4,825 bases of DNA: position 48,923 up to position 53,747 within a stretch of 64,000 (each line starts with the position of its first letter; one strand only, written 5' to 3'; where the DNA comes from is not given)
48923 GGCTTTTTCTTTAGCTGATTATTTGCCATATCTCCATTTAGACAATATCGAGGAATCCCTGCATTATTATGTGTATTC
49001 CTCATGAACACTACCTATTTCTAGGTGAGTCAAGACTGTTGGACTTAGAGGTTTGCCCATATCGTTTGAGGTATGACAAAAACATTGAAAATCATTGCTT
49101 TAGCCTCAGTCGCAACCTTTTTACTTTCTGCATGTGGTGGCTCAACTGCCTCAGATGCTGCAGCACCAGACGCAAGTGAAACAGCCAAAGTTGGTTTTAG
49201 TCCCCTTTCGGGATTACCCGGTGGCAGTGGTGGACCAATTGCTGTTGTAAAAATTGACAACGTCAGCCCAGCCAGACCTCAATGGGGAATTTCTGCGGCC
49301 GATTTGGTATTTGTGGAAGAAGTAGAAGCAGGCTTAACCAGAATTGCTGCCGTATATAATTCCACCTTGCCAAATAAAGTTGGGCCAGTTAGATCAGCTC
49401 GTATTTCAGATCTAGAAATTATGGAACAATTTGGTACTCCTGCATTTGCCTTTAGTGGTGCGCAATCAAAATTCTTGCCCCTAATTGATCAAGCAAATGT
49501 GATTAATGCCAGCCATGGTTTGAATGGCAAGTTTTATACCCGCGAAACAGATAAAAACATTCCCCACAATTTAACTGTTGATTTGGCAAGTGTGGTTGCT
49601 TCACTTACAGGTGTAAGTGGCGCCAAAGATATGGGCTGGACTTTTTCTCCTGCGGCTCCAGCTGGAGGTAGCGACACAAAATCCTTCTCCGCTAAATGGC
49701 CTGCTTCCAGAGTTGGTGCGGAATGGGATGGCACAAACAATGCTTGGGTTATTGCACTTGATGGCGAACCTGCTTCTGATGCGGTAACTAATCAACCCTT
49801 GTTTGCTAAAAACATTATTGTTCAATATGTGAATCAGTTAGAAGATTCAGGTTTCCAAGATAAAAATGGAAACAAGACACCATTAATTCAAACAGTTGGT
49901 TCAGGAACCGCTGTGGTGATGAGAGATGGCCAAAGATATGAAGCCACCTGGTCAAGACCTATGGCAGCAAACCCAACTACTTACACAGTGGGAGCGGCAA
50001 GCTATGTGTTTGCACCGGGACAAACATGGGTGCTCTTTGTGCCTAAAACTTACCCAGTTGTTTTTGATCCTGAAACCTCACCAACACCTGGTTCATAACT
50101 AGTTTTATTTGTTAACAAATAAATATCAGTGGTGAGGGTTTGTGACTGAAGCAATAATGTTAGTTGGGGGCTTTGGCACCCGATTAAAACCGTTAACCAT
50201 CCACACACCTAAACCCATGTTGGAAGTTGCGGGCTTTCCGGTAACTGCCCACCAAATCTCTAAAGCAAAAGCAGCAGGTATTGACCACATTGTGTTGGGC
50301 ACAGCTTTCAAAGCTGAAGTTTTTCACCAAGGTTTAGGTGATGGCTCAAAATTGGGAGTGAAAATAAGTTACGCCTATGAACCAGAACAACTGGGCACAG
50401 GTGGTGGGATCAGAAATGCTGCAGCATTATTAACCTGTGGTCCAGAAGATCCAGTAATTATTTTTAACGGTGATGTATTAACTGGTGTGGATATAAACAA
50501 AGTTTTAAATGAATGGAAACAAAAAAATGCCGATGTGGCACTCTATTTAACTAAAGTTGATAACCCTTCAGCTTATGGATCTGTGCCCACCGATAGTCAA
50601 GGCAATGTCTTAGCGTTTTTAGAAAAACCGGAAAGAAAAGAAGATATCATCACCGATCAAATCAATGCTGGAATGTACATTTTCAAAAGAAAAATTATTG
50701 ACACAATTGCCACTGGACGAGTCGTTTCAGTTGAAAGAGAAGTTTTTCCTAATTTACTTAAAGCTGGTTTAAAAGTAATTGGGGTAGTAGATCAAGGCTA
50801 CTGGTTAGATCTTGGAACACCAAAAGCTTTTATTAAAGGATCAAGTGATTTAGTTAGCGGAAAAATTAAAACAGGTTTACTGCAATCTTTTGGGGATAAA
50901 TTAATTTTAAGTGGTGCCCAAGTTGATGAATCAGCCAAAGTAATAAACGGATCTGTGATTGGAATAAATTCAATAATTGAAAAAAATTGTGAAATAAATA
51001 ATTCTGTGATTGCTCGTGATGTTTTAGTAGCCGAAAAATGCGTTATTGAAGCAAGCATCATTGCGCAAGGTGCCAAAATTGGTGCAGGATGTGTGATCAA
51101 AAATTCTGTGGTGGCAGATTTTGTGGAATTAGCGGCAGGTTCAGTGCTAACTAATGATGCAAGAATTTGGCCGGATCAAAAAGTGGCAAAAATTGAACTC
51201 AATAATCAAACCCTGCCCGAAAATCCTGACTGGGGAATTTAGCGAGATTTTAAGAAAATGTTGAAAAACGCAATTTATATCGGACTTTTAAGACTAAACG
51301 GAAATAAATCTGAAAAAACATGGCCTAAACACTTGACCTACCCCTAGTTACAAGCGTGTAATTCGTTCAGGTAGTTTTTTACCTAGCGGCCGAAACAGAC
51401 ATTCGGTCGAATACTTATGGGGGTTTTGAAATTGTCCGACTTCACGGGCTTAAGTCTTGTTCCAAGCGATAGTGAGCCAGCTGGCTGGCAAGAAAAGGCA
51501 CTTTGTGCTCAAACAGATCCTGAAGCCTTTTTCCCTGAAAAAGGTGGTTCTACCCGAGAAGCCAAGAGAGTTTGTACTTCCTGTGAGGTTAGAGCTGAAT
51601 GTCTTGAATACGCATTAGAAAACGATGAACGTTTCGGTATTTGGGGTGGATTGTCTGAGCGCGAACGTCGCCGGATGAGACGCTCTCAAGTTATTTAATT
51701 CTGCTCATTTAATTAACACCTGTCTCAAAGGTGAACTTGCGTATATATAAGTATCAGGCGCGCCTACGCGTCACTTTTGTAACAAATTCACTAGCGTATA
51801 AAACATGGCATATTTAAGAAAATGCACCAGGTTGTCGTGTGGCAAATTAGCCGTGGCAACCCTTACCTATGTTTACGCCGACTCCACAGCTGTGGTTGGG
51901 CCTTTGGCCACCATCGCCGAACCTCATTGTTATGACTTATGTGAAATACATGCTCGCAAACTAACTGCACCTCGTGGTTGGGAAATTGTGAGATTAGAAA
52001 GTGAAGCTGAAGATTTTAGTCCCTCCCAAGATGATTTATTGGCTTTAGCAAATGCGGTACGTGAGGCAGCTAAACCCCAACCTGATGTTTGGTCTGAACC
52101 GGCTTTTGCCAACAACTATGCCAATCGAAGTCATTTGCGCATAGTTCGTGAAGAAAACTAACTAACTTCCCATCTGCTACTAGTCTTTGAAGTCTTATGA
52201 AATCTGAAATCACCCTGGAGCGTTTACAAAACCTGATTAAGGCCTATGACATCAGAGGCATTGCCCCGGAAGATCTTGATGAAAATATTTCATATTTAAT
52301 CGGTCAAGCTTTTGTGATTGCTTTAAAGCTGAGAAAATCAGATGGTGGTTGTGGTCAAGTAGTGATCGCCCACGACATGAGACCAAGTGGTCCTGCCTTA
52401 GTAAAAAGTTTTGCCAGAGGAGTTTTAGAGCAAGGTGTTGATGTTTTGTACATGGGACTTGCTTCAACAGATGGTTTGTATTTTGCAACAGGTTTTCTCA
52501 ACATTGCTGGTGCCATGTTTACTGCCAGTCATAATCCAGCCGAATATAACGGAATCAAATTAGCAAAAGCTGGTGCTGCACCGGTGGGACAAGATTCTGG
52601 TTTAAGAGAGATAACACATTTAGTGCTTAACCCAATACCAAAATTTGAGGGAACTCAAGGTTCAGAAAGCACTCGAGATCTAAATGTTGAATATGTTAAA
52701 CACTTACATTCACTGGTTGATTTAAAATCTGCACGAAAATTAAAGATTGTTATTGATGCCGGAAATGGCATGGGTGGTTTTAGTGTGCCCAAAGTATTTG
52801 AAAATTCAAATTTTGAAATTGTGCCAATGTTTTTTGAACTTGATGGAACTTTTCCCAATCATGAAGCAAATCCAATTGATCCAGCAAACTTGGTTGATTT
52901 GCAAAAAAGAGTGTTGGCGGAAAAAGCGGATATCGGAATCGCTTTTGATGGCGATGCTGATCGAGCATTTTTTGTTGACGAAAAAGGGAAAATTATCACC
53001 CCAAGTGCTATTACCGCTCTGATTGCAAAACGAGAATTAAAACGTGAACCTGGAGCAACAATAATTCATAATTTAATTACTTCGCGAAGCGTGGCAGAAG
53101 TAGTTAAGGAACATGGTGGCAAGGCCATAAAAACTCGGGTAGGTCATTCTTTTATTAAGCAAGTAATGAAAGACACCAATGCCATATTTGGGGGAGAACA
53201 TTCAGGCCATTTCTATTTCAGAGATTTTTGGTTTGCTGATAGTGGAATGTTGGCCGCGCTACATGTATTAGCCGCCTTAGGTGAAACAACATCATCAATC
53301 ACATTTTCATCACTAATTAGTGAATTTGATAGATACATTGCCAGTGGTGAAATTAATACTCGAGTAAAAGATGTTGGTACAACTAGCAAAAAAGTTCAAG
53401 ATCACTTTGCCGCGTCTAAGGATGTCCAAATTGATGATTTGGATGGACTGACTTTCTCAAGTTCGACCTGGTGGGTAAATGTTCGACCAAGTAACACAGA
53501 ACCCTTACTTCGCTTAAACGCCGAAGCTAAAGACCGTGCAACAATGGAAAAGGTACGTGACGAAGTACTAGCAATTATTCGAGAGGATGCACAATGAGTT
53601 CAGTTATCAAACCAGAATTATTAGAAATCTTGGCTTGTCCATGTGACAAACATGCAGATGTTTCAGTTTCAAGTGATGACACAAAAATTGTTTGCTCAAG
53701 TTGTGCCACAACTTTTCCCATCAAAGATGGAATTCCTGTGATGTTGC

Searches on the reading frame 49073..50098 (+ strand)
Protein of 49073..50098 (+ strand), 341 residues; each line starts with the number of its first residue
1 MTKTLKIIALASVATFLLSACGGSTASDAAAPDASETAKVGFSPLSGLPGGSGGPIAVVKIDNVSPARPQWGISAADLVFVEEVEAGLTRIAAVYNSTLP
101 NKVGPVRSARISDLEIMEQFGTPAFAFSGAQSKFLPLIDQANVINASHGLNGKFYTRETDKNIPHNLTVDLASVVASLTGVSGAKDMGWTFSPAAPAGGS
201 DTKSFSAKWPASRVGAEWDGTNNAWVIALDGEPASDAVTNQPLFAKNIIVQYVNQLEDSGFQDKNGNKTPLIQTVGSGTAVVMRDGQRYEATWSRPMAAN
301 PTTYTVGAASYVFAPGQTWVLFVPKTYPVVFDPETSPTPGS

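Call 68: search_protein_families(library=pfam, proteins=[window:49073-50098:+], max_evalue=0.00001)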
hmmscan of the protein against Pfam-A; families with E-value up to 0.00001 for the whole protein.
window:49073-50098:+ (341 aa): 2 families
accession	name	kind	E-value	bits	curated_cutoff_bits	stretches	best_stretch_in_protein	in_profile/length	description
PF11258.13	DUF3048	-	1.6e-30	106.7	25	1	55-176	16-140/148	Protein of unknown function (DUF3048) N-terminal domain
PF17479.7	DUF3048_C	-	1.2e-20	74.4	25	1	214-320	11-114/114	Protein of unknown function (DUF3048) C-terminal domain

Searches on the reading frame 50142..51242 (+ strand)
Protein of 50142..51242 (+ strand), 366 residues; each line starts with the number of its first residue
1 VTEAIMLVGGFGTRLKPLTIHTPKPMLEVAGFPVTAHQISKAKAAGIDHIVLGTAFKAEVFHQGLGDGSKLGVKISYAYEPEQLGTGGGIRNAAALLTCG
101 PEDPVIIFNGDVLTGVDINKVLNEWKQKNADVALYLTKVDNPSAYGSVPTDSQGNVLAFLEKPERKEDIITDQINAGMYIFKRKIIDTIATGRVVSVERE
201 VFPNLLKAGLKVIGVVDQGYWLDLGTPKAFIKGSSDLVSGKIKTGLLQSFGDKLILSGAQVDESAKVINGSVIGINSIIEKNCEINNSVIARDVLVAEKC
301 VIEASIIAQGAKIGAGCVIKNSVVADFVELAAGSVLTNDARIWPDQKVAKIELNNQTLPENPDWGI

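Call 68: search_protein_families(library=pfam, proteins=[window:50142-51242:+], max_evalue=0.00001)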
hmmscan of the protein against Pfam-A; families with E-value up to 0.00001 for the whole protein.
window:50142-51242:+ (366 aa): 5 families
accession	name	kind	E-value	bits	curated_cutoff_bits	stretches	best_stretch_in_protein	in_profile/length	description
PF00483.29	NTP_transferase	-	2.1e-46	158.9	21.2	1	4-237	2-242/245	Nucleotidyl transferase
PF25084.1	LbH_EIF2B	-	4.9e-14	52.6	54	1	259-341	10-92/105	EIF2B subunit epsilon LbH domain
PF12804.13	NTP_transf_3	-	1.3e-08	35.6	27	1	4-136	1-122/160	MobA-like NTP transferase domain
PF24894.1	Hexapep_GlmU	-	1.9e-07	31.6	23.3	1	265-339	13-86/104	GlmU-like, C-terminal hexapeptide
PF00132.30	Hexapep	-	1.9e-06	27.8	27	0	305-338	2-36/36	Bacterial transferase hexapeptide (six repeats)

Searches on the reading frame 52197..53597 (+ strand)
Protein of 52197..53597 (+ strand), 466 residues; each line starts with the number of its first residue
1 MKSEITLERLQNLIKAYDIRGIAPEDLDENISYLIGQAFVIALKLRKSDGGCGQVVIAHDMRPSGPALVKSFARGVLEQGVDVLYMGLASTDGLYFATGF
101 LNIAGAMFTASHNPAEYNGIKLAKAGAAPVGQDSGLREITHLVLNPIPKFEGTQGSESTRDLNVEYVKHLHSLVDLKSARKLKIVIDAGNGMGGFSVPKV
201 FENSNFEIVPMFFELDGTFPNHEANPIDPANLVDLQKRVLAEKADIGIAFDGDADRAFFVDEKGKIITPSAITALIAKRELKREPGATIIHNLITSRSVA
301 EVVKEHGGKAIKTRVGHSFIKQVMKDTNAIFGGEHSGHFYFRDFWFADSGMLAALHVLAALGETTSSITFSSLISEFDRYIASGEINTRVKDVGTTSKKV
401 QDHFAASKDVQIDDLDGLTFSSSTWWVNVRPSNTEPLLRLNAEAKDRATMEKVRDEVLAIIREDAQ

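Call 68: search_protein_families(library=pfam, proteins=[window:52197-53597:+], max_evalue=0.00001)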
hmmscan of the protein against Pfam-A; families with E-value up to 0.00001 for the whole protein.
window:52197-53597:+ (466 aa): 4 families
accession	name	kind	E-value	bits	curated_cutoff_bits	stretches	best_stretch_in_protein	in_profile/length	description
PF02878.22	PGM_PMM_I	-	9.6e-29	100.3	22.5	1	13-139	3-127/138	Phosphoglucomutase/phosphomannomutase, alpha/beta/alpha domain I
PF02880.22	PGM_PMM_III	-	5.8e-27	94.5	20.7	1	270-377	3-112/115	Phosphoglucomutase/phosphomannomutase, alpha/beta/alpha domain III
PF02879.22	PGM_PMM_II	-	9.2e-27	94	29.3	1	165-264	2-103/103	Phosphoglucomutase/phosphomannomutase, alpha/beta/alpha domain II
PF00408.26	PGM_PMM_IV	-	1.2e-13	51.4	23.1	1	385-458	1-66/68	Phosphoglucomutase/phosphomannomutase, C-terminal domain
